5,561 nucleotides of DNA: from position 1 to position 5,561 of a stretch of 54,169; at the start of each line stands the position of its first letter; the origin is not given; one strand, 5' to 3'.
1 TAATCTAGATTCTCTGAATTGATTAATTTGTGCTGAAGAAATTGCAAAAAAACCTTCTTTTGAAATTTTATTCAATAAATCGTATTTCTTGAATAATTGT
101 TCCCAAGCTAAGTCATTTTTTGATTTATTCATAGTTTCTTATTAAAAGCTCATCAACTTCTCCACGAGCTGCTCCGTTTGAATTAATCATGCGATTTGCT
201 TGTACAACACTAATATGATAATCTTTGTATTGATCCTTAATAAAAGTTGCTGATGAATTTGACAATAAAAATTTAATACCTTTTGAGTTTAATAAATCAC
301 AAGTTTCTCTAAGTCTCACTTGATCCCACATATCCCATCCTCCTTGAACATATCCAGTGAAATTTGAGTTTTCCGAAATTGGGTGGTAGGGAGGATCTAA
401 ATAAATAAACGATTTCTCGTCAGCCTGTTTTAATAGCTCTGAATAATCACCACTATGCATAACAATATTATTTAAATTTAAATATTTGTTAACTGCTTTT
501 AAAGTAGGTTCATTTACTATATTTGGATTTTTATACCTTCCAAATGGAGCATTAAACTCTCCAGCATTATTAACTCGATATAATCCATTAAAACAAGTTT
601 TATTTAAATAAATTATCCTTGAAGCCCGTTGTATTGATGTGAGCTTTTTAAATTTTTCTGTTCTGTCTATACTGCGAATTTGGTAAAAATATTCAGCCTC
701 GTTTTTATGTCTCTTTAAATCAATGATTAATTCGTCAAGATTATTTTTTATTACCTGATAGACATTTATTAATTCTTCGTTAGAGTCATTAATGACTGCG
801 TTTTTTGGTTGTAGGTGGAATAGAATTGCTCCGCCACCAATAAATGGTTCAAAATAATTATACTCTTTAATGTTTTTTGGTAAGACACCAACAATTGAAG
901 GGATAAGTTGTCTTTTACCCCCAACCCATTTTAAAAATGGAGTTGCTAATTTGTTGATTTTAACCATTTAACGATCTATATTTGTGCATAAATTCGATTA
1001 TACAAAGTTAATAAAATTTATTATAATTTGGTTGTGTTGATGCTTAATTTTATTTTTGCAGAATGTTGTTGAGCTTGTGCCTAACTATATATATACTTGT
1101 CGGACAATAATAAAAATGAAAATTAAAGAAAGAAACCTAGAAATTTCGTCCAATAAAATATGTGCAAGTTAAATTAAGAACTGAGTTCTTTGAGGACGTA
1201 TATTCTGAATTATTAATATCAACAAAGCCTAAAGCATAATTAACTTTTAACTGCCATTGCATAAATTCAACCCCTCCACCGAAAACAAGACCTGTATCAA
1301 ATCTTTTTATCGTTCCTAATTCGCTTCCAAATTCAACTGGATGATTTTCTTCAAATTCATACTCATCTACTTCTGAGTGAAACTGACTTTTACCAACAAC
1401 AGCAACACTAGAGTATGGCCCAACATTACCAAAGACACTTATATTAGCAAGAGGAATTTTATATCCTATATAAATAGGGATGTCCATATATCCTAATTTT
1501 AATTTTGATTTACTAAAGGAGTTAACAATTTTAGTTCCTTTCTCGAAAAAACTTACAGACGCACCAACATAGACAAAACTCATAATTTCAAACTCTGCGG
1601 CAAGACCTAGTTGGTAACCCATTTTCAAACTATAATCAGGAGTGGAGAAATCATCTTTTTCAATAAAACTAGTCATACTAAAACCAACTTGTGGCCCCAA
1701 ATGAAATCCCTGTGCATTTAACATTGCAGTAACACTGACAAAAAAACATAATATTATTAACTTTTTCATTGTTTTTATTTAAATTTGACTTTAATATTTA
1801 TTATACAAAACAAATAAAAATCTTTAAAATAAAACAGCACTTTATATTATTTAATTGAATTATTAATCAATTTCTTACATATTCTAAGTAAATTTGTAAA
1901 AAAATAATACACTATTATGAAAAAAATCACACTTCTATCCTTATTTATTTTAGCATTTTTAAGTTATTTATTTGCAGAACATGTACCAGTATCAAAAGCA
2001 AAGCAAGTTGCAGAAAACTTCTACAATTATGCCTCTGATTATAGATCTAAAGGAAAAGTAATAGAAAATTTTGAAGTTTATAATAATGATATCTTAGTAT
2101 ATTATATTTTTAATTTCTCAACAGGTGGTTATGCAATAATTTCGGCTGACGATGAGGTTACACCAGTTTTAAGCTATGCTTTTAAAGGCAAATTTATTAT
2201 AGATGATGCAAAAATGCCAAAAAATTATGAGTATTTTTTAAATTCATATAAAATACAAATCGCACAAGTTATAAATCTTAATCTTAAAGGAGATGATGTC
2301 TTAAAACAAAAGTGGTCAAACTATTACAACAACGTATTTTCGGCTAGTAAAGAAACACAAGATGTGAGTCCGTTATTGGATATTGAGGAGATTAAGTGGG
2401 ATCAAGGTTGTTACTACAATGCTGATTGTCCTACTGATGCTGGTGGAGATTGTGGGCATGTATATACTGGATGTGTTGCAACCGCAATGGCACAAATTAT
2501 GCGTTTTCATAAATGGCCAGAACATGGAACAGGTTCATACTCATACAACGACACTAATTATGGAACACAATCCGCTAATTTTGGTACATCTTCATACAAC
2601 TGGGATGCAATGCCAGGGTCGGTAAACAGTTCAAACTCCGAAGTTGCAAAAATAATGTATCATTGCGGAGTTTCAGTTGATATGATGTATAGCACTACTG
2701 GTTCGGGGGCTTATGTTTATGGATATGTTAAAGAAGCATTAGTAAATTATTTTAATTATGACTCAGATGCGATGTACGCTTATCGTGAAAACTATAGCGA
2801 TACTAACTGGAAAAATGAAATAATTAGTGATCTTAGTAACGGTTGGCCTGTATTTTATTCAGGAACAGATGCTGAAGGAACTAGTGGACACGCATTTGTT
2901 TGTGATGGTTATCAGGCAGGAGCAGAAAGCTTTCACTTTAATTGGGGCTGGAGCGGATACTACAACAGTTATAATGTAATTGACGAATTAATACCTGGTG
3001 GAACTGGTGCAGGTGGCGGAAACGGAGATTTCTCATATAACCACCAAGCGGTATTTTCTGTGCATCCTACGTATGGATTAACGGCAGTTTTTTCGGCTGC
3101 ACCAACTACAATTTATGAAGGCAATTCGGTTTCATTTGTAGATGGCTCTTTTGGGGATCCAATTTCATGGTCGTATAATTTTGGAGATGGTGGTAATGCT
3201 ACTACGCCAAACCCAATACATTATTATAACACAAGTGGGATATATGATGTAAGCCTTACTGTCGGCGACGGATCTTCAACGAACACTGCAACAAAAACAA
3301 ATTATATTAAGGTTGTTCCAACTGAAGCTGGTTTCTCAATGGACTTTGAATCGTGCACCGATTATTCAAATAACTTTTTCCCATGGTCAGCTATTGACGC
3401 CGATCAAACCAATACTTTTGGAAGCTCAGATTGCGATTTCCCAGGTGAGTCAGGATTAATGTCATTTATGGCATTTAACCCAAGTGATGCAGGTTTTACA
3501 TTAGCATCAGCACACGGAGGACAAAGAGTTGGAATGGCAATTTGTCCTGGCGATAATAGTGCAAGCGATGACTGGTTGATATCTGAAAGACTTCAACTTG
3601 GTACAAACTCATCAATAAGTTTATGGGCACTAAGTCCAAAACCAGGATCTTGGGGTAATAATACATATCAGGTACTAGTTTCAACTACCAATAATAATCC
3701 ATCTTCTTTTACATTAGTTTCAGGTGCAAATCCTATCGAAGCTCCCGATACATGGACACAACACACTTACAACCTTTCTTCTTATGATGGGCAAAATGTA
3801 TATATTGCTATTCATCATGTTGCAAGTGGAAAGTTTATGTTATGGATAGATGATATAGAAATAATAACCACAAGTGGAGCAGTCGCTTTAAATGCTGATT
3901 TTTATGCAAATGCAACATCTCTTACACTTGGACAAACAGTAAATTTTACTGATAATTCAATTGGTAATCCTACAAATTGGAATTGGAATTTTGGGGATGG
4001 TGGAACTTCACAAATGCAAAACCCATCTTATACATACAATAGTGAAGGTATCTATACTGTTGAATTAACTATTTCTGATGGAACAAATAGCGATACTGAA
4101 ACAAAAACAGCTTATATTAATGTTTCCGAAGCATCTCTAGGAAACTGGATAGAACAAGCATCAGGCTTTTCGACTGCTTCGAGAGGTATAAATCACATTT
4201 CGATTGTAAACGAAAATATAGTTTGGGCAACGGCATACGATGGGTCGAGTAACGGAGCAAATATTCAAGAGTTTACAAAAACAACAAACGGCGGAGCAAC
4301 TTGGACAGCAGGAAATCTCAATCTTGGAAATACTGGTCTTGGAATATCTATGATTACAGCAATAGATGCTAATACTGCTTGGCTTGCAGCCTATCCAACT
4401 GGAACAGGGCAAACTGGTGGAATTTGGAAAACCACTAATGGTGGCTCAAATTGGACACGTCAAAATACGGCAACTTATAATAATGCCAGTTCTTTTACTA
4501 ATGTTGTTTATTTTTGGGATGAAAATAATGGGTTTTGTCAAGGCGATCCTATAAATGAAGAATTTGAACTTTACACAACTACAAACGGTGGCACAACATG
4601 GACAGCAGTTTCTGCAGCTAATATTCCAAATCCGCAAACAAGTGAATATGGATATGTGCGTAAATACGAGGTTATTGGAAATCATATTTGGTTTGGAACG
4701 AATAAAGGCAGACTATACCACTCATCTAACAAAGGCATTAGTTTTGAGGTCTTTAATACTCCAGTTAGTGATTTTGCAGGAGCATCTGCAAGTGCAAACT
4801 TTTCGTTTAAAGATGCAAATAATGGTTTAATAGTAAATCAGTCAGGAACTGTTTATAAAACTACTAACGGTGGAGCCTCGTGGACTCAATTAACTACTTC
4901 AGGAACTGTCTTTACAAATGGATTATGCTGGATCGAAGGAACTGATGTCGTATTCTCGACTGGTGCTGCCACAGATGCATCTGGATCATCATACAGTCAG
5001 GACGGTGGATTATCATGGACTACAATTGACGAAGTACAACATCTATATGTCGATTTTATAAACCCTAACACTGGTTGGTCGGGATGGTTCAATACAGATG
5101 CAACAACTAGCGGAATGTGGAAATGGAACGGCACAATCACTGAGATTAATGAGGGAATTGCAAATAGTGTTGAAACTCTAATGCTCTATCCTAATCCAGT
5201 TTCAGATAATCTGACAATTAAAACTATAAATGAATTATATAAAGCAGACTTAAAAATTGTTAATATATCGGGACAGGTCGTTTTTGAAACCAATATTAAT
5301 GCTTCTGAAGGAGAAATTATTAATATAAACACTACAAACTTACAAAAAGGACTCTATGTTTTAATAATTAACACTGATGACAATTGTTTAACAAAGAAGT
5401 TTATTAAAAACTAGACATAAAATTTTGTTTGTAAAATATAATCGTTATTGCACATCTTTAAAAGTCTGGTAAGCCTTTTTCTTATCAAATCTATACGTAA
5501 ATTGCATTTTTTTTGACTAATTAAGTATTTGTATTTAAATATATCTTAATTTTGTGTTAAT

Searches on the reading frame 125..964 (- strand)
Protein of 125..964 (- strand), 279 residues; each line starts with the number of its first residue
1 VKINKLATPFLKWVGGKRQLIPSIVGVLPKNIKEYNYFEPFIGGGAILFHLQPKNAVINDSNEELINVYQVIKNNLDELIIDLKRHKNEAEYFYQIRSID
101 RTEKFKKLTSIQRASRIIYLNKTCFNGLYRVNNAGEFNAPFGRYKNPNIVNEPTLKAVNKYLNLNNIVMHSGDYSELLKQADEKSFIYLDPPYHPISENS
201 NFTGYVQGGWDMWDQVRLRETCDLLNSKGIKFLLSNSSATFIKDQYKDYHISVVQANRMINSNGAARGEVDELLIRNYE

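Call 13: search_protein_families(library=pfam, proteins=[window:125-964:-], max_evalue=0.01)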
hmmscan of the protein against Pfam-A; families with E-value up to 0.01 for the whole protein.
window:125-964:- (279 aa): 1 family
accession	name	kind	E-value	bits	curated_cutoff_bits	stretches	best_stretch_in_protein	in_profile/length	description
PF02086.21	MethyltransfD12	-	8e-71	239.2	22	1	13-260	1-253/253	D12 class N6 adenine-specific DNA methyltransferase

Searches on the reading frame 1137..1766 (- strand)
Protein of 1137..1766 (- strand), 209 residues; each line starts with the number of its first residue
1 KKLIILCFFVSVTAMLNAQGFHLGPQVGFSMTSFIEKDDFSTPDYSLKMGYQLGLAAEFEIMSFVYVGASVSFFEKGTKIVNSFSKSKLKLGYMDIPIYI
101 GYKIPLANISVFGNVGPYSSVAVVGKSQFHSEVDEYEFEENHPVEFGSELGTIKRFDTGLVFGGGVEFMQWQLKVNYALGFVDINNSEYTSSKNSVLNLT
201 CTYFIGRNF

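Call 13: search_protein_families(library=pfam, proteins=[window:1137-1766:-], max_evalue=0.01)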
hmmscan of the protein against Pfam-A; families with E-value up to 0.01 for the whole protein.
window:1137-1766:- (209 aa): 2 families
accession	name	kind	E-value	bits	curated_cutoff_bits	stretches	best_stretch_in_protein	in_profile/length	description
PF13568.12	OMP_b-brl_2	-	7.4e-16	59.2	27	1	18-184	2-173/175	Outer membrane protein beta-barrel domain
PF13505.12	OMP_b-brl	-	3e-09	37.7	28.7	1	5-200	2-170/175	Outer membrane protein beta-barrel domain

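Call 49: search_protein_families(library=ncbifam, proteins=[window:1137-1766:-], max_evalue=0.1)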
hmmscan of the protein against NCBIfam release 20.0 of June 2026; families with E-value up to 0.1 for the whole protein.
window:1137-1766:- (209 aa): 1 family
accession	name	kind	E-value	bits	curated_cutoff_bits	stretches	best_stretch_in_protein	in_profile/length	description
NF049866.1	outer_TDE1717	subfamily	1.3e-10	41.6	135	1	1-198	2-192/210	TDE1717 family outer membrane beta-barrel protein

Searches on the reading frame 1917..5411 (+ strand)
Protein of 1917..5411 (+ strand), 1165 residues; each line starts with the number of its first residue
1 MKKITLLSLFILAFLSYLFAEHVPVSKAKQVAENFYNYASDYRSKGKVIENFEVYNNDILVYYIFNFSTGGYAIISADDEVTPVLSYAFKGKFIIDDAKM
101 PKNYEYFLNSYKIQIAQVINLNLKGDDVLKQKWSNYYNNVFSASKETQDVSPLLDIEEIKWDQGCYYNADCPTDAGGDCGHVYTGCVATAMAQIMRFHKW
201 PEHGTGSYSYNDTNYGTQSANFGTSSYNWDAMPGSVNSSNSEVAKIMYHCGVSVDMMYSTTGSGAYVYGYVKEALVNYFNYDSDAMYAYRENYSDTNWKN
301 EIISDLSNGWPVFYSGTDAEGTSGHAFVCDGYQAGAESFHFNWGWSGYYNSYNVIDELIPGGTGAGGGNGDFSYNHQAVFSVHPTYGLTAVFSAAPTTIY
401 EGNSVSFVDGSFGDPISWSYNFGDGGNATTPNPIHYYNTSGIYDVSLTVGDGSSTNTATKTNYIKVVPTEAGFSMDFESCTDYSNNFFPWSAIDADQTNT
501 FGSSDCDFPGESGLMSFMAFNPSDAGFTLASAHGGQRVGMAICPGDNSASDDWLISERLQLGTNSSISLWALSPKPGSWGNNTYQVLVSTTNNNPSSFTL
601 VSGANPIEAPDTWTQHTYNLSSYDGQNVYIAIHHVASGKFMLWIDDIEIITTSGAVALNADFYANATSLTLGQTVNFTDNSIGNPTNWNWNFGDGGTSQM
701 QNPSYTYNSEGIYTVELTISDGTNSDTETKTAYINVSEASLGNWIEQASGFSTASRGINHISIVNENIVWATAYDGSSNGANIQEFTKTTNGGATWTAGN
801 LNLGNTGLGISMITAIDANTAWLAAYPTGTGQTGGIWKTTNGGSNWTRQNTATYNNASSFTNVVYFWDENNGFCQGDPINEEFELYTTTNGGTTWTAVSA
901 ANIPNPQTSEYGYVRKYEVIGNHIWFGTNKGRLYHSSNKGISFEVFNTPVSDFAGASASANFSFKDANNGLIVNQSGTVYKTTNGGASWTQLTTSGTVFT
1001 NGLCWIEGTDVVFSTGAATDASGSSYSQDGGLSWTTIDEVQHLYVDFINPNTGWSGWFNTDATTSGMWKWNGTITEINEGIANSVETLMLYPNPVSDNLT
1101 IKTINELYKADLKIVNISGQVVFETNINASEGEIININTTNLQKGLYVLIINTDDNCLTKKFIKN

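Call 3: search_protein_families(library=pfam, proteins=[window:1917-5411:+], max_evalue=0.01)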
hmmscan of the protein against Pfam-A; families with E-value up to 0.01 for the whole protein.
window:1917-5411:+ (1165 aa): 7 families
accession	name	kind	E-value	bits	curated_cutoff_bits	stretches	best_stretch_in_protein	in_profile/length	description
PF01640.23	Peptidase_C10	-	5.8e-57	193.5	26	1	161-352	1-193/194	Peptidase C10 family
PF18911.6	PKD_4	-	5.7e-32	110.1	27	2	669-736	14-85/85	PKD domain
PF00801.26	PKD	-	5.5e-20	71.6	23.5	2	662-731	4-77/80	PKD domain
PF13734.11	Inhibitor_I69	-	1.2e-15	58.2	25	1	20-115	1-98/98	Spi protease inhibitor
PF18962.6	Por_Secre_tail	-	2.1e-13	50.8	27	1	1090-1163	1-74/75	Secretion system C-terminal sorting domain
PF11589.14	DUF3244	-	8.2e-07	29.4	25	1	1096-1162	28-94/96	Domain of unknown function (DUF3244)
PF13585.12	CHU_C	-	0.0012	19.4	27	1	1095-1155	14-75/86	CHU_C Type IX secretion signal domain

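Call 4: search_protein_families(library=ncbifam, proteins=[window:1917-5411:+], max_evalue=0.01)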
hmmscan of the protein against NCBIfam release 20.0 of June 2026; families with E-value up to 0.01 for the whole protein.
window:1917-5411:+ (1165 aa): 4 families
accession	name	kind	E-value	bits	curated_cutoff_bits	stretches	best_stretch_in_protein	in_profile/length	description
NF038128.1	choice_anch_J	domain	1.9e-17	63.9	30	1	530-649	40-162/162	choice-of-anchor J domain-containing protein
TIGR04183.1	Por_Secre_tail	domain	6.4e-12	45.3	23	1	1090-1165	1-72/72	T9SS type A sorting domain-containing protein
NF045728.1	glycosyl_F510_1955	equivalog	5e-08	32.5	175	2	971-1078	107-214/246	F510_1955 family glycosylhydrolase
TIGR00864.1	PCC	subfamily_domain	1.8e-07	28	1861.4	1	647-722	1388-1462/2700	polycystin cation channel protein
